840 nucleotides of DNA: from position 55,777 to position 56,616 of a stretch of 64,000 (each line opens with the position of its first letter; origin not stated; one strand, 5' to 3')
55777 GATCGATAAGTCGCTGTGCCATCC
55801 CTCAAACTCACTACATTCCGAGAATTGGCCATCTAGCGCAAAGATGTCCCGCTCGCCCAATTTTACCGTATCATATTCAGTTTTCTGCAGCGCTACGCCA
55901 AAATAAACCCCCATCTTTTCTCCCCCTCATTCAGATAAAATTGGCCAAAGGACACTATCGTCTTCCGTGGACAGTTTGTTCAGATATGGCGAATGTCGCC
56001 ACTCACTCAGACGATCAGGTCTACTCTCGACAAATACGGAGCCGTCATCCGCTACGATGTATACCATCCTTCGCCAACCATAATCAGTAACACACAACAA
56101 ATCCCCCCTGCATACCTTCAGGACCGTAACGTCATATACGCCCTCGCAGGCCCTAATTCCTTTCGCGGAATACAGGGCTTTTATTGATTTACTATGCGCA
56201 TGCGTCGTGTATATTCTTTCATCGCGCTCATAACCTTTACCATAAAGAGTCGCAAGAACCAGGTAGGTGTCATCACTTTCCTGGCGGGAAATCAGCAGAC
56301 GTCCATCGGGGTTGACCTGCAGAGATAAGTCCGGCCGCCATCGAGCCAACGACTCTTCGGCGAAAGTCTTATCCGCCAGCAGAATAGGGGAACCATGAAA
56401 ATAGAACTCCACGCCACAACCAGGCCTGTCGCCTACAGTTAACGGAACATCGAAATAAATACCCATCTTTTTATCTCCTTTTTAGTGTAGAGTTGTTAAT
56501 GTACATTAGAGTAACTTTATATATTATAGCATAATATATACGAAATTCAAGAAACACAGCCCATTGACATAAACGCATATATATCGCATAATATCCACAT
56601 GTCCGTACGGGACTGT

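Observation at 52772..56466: Five-gene array of an unrecognised family that always starts MG[VI]YF, organised as repeated two-gene modules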

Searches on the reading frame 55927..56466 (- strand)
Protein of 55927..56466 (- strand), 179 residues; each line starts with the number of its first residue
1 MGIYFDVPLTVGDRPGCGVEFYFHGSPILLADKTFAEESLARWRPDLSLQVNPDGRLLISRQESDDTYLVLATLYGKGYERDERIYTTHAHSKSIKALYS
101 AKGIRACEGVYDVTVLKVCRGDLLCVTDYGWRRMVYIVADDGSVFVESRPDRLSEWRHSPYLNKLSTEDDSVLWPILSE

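Call 3: search_protein_families(library=pfam, proteins=[window:55927-56466:-], max_evalue=1)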
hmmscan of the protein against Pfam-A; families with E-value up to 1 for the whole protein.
window:55927-56466:- (179 aa): 0 families

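Call 4: search_protein_families(library=ncbifam, proteins=[window:55927-56466:-], max_evalue=1)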
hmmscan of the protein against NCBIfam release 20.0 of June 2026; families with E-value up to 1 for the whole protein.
window:55927-56466:- (179 aa): 0 families

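Call 6: search_protein_families(library=padloc, proteins=[window:55927-56466:-], max_evalue=1)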
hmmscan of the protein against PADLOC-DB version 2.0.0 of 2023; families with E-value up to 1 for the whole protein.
window:55927-56466:- (179 aa): 0 families

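Call 7: search_protein_families(library=phrogs, proteins=[window:55927-56466:-], max_evalue=1)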
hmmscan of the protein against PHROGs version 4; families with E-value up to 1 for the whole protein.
window:55927-56466:- (179 aa): 2 families
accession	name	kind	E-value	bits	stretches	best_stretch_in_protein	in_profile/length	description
phrog_9856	-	unknown function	0.043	13.8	1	115-152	124-161/223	-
phrog_2271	-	head and packaging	0.41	9.3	1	113-152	122-161/859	portal protein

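Call 24: search_protein_representatives(alignment_id=A2)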
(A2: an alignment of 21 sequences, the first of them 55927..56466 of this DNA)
Query: 21 sequences, 197 profile positions. Proteins with E-value up to 0.001 (for the whole library): 26; up to 1e-10: 23; up to 1e-30: 6. The best 26 are listed.
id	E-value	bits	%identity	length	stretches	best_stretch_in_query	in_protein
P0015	1.7e-71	256.4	-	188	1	1-196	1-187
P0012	1.8e-67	243.3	-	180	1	1-193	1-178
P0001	5.5e-62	225.4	-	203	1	1-196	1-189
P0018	5.0e-61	222.2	-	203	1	1-194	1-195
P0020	1.7e-44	168.3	-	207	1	1-196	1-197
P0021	3.3e-39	151.0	-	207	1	1-193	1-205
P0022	1.4e-25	106.6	-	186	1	1-193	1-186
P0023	1.2e-23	100.3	-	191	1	1-194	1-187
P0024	3.3e-22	95.5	-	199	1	1-196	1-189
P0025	4.2e-21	91.9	-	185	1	1-195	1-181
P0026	1.1e-19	87.3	-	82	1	1-61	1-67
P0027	8.9e-19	84.3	-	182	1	1-194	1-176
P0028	1.2e-17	80.6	-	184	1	1-166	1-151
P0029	2.5e-17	79.6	-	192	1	1-195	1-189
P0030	7.3e-17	78.1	-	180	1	1-163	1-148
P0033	4.8e-15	72.2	-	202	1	1-194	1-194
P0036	2.0e-12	63.6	-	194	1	1-194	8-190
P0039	1.6e-07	47.6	-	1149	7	20-53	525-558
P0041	3.2e-06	43.3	-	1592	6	15-53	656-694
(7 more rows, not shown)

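Call 26: search_protein_families(library=pfam, proteins=[P0039, P0041, P0022, P0023, P0024, P0033], max_evalue=0.1)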
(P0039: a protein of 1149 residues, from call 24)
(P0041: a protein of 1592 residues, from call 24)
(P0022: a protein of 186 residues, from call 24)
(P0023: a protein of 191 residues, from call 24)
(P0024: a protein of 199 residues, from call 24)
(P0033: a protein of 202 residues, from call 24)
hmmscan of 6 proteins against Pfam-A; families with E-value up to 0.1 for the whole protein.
P0039 (1149 aa): 7 families
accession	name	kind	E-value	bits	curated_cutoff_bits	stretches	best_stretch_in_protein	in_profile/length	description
PF09479.16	Flg_new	-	1.2e-186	605.6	27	9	299-363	1-65/65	Listeria-Bacteroides repeat domain (List_Bact_rpt)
PF12799.13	LRR_4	-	1e-23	83.2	27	5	963-998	3-40/44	Leucine Rich repeats (2 copies)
PF18998.6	Flg_new_2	-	1.8e-13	50.7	23.6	2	154-221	2-72/73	Divergent InlB B-repeat domain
PF02368.24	Big_2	-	1.2e-12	48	22.8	1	719-791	5-79/79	Bacterial Ig-like domain (group 2)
PF23952.1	LRR_EndoS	-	0.00011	22.9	27.9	1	829-939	18-116/116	Endo-beta-N-acetylglucosaminidase EndoS LRR domain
PF22359.2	Big-like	-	0.0055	17.4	27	1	750-797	4-48/48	Bacterial Ig-like domain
PF01125.22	BUD31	-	0.029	14.5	23.8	0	102-154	49-102/146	Pre-mRNA-splicing factor BUD31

P0041 (1592 aa): 5 families
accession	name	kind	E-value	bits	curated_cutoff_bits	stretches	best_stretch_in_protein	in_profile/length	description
PF09479.16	Flg_new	-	1.1e-179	583.3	27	15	935-1001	1-64/65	Listeria-Bacteroides repeat domain (List_Bact_rpt)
PF18998.6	Flg_new_2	-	5.5e-24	84.4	23.6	6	487-560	3-72/73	Divergent InlB B-repeat domain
PF18962.6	Por_Secre_tail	-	6.4e-14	52.4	27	1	1525-1590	1-74/75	Secretion system C-terminal sorting domain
PF18889.6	Beta_helix_3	-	1.2e-07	32.3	27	2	220-241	1-19/20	Beta helix repeat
PF21817.3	CapR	-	0.005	17.4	24.2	0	1185-1199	10-24/67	CapR homology domain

P0022 (186 aa): 0 families

P0023 (191 aa): 0 families

P0024 (199 aa): 0 families

P0033 (202 aa): 0 families

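Call 27: predict_structure(alignment_id=A2)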
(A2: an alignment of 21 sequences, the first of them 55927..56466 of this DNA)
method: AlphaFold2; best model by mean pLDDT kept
length: 179 residues; sequences in the alignment: 21
mean_pLDDT: 76.7   pTM: 0.77
mean pLDDT of the five models: 76.7, 75.4, 74.5, 67.2, 52.5
residues with pLDDT >= 90: 43; 70-90: 82; 50-70: 37; < 50: 17
segments of 3 or more residues with pLDDT < 50: 163-175
pLDDT, mean of each block of 10 residues (from residue 1): 91 80 92 84 92 88 91 70 56 73 85 89 73 79 80 63 46 47
secondary structure, 60 per line:
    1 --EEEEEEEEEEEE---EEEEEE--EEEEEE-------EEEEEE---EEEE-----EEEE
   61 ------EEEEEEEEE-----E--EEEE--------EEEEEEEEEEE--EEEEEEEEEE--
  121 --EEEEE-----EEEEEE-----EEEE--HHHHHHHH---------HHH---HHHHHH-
elements in order: E3-14 E18-23 E26-31 E39-44 E48-51 E57-60 E67-75 E84-87 E96-106 E109-118 E123-127 E133-138 E144-147 H150-157 H173-178

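Call 30: fold_search(model_id=the predicted structure, library=pdb)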
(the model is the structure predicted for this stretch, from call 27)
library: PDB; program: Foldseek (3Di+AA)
matches with E <= 10: 951; with E <= 0.001: 0
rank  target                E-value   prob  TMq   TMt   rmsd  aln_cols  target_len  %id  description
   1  9kwe_H                2.1e-02  0.15  0.18  0.15  19.9       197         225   11  Cryo-EM structure of the ICT01-BTN3A1/BTN3A2 complex (released 2025-12-10)
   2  7su0_M                5.1e-02  0.16  0.19  0.17  17.0       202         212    9  Crystal structure of an acidic pH-selective Ipilimumab variant Ipi.105 in complex with CTLA-4 (released 2022-03-02)
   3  6mwr_D                9.4e-02  0.25  0.24  0.21  19.1       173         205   13  Recognition of MHC-like molecule (released 2019-12-18)
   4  6ewb_E                9.9e-02  0.14  0.20  0.19  19.1       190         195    7  Crystal structure of GII.4 UNSW 2012 P domain in complex with Fab 10E9 (released 2018-11-14)
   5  5sx4_H                1.1e-01  0.11  0.19  0.17  18.0       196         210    6  Crystal Structure of panitumumab in complex with epidermal growth factor receptor domain 3. (released 2016-10-05)
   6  5anm_H                1.2e-01  0.13  0.20  0.18  17.8       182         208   12  Crystal structure of IgE Fc in complex with a neutralizing antibody (released 2015-09-30)
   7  5hho_D                1.2e-01  0.07  0.11  0.11  19.2       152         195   10  Crystal Structure of the JM22 TCR in complex with HLA-A*0201 in complex with M1-G4E (released 2016-03-23)
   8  5dsc_E                1.3e-01  0.13  0.21  0.18  19.2       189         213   10  Context-independent anti-hypusine antibody FabHpu24.B in complex with hypusine (released 2016-01-20)
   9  3u0t_D                1.3e-01  0.10  0.19  0.17  18.3       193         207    8  Fab-antibody complex (released 2012-01-11)
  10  3u0t_B                1.3e-01  0.10  0.19  0.17  18.5       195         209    8  Fab-antibody complex (released 2012-01-11)
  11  3wo3_L                1.4e-01  0.20  0.25  0.19  22.3       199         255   12  Crystal structure of IL-18 in complex with IL-18 receptor alpha (released 2014-12-17)
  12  3dif_D                1.4e-01  0.14  0.22  0.19  18.7       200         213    8  Crystal structure of FabOX117 (released 2008-08-12)
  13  3wo3_H                1.5e-01  0.18  0.25  0.17  22.1       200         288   11  Crystal structure of IL-18 in complex with IL-18 receptor alpha (released 2014-12-17)
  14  9jro_H                1.5e-01  0.13  0.21  0.18  19.5       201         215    7  Structural Insights into Selective Antagonism of PF04418948 and EP2 Prostaglandin Receptor (released 2025-10-22)
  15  6ue8_L                1.5e-01  0.08  0.20  0.17  18.6       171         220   13  Structure of tetrameric sIgA complex (Class 1) (released 2020-02-19)
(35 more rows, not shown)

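Call 31: fold_search(model_id=the predicted structure, library=viral)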
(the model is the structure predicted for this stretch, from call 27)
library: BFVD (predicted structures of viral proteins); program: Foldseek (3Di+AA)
matches with E <= 10: 507; with E <= 0.001: 0
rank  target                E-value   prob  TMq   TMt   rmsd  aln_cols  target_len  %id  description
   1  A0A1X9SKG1            5.0e-03  0.94  0.37  0.36   9.1       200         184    9  Uncharacterized protein [Sulfolobus islandicus rod-shaped virus 11]
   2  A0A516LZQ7            5.0e-02  0.93  0.32  0.58   6.6        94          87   12  (no name in the UniProt tables at hand)
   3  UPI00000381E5         6.2e-02  0.60  0.24  0.10   6.1        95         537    9  (no name look-up for this kind of identifier)
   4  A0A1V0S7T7            9.2e-02  0.54  0.28  0.25  10.6       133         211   10  SWPV1-090 [Shearwaterpox virus]
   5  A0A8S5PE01            1.4e-01  0.07  0.13  0.08  23.8       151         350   14  Tail collar domain [Myoviridae sp. ctgr818]
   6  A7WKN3                1.5e-01  0.80  0.30  0.42   4.7        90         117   11  Uncharacterized protein [Betalipothrixvirus pezzuloense]
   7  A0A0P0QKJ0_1          1.7e-01  0.06  0.18  0.03  30.2       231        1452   13  (no name in the UniProt tables at hand)
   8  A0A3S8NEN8            1.8e-01  0.51  0.28  0.35  10.0       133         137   10  Uncharacterized protein [Sulfolobales Beppu filamentous phage 1]
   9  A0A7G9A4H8            1.8e-01  0.41  0.28  0.31   6.4       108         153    8  Uncharacterized protein [Bacteriophage sp.]
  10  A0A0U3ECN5            1.8e-01  0.20  0.21  0.19   8.9       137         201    9  Uncharacterized protein [Pseudomonas phage SM1]
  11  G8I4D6                1.8e-01  0.13  0.16  0.25  13.2        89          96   12  Minor tail protein [Mycobacterium phage DS6A]
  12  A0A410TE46            1.9e-01  0.25  0.20  0.31   7.2       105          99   10  DUF7233 domain-containing protein [Gordonia phage NosilaM]
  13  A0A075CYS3            2.0e-01  0.04  0.15  0.11  25.1       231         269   12  Membrane protein EE22 [Elephant endotheliotropic herpesvirus 5]
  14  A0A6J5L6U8            2.1e-01  0.14  0.16  0.14  14.1        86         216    5  Uncharacterized protein [uncultured Caudovirales phage]
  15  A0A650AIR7            2.1e-01  0.11  0.19  0.09  19.4       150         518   11  (no name in the UniProt tables at hand)
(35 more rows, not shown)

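Call 35: search_solved_structures(query=A2, max_evalue=10)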
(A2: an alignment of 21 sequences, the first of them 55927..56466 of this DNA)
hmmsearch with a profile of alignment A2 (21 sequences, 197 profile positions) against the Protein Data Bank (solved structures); distinct sequences matched with E-value up to 10: 12.
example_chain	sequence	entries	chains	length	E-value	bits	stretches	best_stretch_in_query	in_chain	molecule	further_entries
1urq_B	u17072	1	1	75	0.17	14.8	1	90-144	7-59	SYNTAXIN 1A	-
1sfc_B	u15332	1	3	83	0.24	14.4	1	92-145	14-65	PROTEIN (SYNTAXIN 1A)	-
1kil_B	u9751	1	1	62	0.25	14.3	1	94-144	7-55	Syntaxin SNARE motif short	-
3rk2_B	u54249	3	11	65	0.27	14.2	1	94-144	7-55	Syntaxin-1A | Syntaxin 1a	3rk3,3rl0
1n7s_B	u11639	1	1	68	0.28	14.1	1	94-144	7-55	Syntaxin 1A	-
2n1t_B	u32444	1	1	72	0.29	14.1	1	94-144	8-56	Syntaxin-1A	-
3j96_L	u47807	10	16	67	0.3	14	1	95-144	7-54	Syntaxin-1A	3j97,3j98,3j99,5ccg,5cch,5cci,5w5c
5kj7_B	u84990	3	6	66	0.3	14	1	95-144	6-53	Syntaxin-1A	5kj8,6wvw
1hvv_A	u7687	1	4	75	0.33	13.9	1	95-145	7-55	SYNTAXIN 1A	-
9pff_H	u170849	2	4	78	0.35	13.8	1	95-145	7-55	Syntaxin-1A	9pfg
1jth_B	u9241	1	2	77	0.36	13.8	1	95-145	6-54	syntaxin 1a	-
2m8r_A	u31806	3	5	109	0.38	13.7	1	91-145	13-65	Syntaxin-1A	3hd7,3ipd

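Call 37: find_related_loci(query=A3, collection=genome_contigs, flank=10000)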
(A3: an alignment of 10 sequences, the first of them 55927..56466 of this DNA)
Query A3 (179 aa) in genome_contigs; peptide patterns used: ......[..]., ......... (x = any residue, [..] = any of these).
47 stretches matched a pattern; 3 encode a relative of the query (tblastn E <= 1e-3); 3 distinct loci.
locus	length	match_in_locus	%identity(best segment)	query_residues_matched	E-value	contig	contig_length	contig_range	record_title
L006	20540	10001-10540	75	1-179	4e-89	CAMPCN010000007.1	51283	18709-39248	MAG: uncultured Candidatus Saccharibacteria bacterium isolate SRR873610_bin.96_metaWRAP_v1.3_MAG genome assembly, contig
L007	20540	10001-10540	73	1-179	5e-87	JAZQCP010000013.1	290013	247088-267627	MAG: Candidatus Nanosyncoccaceae bacterium isolate T1900044637_TS20190103.MAGScoT_cleanbin_000087 SGB_1192_k141_1756174,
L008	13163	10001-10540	70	1-179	5e-82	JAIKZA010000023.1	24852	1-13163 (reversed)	MAG: Candidatus Saccharibacteria bacterium isolate RUI495 k141_9563319_flag=0_multi=25.5063_len=24852, whole genome shot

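Call 38: find_encoding_contigs(protein=P0029, flank=10000, max_places=2)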
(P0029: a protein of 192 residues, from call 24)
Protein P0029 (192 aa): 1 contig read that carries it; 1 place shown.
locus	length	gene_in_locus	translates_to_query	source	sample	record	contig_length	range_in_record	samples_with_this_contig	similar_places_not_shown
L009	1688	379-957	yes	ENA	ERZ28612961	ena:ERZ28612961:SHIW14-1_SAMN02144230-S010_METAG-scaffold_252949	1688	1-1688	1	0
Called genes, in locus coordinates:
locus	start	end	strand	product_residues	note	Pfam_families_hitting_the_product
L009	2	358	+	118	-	?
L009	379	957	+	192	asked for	-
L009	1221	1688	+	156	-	?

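Call 39: find_encoding_contigs(protein=P0033, flank=10000, max_places=2)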
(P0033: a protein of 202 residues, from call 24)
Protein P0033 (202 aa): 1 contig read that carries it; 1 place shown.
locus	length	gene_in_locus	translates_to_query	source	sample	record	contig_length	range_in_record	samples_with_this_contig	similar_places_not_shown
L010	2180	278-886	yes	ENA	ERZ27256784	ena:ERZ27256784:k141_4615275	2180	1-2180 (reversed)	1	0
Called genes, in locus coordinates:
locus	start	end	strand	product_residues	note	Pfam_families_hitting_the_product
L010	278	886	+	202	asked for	-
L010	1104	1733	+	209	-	-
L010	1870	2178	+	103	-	?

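Call 50: find_encoding_contigs(protein=P0036, flank=8000, max_places=3)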
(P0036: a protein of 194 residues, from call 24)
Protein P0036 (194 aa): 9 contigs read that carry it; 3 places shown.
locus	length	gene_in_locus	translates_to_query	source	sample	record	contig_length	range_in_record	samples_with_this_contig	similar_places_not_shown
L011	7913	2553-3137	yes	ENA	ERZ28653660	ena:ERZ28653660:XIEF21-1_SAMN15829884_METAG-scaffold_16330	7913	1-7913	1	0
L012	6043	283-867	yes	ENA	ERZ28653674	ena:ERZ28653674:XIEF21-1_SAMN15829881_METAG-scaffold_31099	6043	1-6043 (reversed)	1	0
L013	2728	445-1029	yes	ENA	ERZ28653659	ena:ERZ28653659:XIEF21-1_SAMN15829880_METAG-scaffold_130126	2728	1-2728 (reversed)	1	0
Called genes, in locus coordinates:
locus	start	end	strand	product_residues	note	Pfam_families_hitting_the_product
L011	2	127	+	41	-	?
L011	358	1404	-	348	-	PF00733:Asn_synthase, PF24167:DUF7411 (weak)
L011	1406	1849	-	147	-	PF01467:CTP_transf_like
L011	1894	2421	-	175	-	-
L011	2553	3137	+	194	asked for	-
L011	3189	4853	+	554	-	-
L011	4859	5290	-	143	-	-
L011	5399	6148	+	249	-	-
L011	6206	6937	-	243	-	-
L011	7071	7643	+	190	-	-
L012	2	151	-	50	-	?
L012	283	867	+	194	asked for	-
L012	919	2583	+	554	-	-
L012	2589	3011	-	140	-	-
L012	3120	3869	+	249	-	-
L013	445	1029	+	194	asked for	-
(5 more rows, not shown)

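Call 66: search_protein_families(library=pfam, proteins=[L011:3189-4853:+, L011:4859-5290:-, L011:5399-6148:+, L011:6206-6937:-, L011:1894-2421:-], max_evalue=0.1)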
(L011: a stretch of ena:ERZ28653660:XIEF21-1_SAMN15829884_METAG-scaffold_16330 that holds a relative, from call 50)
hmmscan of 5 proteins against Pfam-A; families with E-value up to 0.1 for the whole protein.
L011:3189-4853:+ (554 aa): 0 families

L011:4859-5290:- (143 aa): 0 families

L011:5399-6148:+ (249 aa): 0 families

L011:6206-6937:- (243 aa): 1 family
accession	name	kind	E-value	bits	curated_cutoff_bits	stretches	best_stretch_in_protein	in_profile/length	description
PF09507.16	CDC27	-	0.0011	19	24.5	1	79-198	185-303/443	DNA polymerase subunit Cdc27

L011:1894-2421:- (175 aa): 3 families
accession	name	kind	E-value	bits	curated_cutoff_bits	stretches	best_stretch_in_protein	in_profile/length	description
PF20087.4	DUF6479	-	0.0031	18.4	25.4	1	10-97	9-83/120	Family of unknown function (DUF6479)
PF05808.16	Podoplanin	-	0.03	15.1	30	1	5-43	88-126/135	Podoplanin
PF16038.10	TMIE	-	0.06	13.6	27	0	10-48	2-40/85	TMIE protein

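Call 81: find_related_loci(query=A3, collection=viral_contigs, flank=8000)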
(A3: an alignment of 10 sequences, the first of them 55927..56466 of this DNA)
Query A3 (179 aa) in viral_contigs; peptide patterns used: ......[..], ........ (x = any residue, [..] = any of these).
146 stretches matched a pattern, but none encodes a relative of the query by tblastn (E <= 1e-3).
